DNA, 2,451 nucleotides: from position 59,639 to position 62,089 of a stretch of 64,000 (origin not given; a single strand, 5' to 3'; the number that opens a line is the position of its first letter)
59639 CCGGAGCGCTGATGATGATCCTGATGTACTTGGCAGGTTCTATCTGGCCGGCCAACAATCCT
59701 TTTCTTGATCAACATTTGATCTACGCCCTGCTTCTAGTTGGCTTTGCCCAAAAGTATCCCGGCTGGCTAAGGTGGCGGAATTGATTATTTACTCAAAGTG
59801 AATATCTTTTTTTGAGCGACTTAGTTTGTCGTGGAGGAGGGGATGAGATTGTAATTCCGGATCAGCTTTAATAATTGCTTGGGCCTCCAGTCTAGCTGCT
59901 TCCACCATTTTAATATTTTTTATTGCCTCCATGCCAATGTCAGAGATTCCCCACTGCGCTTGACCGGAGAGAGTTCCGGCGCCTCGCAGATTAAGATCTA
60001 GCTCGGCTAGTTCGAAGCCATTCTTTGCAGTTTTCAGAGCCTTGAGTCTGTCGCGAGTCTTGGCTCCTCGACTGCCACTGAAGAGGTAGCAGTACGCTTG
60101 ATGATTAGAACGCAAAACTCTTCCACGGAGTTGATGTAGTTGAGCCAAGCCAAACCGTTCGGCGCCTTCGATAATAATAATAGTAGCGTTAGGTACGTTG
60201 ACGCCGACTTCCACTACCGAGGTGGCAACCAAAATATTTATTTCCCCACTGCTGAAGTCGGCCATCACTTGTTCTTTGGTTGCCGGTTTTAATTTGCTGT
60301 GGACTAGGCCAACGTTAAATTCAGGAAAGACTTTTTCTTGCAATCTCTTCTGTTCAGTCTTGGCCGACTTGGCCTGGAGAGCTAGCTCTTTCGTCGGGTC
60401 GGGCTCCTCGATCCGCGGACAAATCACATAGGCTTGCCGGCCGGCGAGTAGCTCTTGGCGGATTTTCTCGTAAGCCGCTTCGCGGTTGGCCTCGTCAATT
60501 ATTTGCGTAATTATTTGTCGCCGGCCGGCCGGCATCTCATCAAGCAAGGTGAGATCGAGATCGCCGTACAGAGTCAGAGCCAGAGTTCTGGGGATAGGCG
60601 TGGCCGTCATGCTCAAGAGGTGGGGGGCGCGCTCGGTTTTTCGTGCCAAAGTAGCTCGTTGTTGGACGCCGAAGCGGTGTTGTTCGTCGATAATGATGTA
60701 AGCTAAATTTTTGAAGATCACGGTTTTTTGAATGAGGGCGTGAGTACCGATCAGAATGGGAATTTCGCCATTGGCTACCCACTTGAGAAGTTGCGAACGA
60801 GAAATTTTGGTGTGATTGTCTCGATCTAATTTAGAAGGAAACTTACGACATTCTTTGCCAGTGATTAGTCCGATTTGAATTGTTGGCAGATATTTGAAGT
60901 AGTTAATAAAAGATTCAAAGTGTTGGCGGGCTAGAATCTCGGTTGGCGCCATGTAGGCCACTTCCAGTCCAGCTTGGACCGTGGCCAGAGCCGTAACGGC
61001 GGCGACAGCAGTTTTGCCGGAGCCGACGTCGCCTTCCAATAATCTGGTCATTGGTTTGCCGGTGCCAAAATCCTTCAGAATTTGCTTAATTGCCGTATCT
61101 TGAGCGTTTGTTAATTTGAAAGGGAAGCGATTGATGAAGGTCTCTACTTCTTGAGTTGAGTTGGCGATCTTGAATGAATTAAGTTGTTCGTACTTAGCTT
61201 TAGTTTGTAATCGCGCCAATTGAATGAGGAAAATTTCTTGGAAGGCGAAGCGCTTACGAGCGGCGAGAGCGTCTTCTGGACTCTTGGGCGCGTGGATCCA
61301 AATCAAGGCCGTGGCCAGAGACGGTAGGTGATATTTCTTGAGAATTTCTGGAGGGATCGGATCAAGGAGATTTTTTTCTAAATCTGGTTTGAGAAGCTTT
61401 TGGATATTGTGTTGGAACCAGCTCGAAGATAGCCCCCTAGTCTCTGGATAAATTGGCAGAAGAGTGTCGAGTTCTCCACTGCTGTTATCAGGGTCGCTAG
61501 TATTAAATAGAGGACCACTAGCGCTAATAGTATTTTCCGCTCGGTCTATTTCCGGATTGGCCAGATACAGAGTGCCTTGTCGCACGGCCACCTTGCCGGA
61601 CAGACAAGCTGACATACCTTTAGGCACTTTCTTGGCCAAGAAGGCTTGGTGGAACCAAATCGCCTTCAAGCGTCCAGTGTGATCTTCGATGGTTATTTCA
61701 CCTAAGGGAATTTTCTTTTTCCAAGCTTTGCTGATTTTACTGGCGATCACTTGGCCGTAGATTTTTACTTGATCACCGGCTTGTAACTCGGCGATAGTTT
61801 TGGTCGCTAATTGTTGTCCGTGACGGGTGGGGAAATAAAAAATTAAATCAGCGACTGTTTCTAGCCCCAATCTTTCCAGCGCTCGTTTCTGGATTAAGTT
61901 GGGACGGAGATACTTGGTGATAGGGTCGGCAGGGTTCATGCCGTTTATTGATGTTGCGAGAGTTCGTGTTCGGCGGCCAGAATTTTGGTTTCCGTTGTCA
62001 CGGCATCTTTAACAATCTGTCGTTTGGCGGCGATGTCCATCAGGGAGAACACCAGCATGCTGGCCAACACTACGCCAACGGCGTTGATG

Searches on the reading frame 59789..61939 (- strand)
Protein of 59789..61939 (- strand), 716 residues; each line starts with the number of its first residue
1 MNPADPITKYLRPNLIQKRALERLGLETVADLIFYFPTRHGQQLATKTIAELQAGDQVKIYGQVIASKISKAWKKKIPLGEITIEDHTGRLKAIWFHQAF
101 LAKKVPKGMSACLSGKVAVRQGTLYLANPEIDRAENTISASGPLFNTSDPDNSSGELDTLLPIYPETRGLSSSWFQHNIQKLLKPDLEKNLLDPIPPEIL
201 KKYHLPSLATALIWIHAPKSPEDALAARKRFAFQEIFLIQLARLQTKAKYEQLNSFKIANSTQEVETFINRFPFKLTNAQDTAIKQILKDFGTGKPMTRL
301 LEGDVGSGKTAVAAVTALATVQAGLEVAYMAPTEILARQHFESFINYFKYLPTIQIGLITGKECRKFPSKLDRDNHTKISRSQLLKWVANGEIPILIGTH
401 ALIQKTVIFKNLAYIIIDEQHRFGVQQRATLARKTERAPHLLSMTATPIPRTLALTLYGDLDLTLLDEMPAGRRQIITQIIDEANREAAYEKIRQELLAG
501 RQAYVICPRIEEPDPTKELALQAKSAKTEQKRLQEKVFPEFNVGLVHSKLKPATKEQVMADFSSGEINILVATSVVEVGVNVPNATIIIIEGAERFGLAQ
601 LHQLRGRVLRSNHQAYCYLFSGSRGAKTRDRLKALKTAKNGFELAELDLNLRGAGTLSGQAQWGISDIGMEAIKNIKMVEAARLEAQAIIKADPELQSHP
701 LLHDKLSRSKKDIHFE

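Call 92: search_protein_families(library=pfam, proteins=[window:59789-61939:-], max_evalue=0.00001)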
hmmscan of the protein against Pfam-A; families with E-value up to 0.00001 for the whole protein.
window:59789-61939:- (716 aa): 6 families
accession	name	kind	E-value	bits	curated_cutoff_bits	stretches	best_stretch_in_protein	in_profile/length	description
PF00270.35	DEAD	-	1.4e-22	80.6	26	1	277-453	1-164/167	DEAD/DEAH box helicase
PF00271.37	Helicase_C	-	2e-18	67.1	23.5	1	493-611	6-109/110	Helicase conserved C-terminal domain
PF17191.10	RecG_wedge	-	3.4e-13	49.9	23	1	18-138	13-132/162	RecG wedge domain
PF04851.21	ResIII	-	3.5e-13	50.2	22.5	1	274-448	2-162/164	Type III restriction enzyme, res subunit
PF19833.4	RecG_dom3_C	-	1.1e-07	32.2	26.8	1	640-699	3-64/87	ATP-dependent DNA helicase RecG, domain 3, C-terminal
PF01336.31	tRNA_anti-codon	-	7.3e-07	29.5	27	0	58-131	1-72/75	OB-fold nucleic acid binding domain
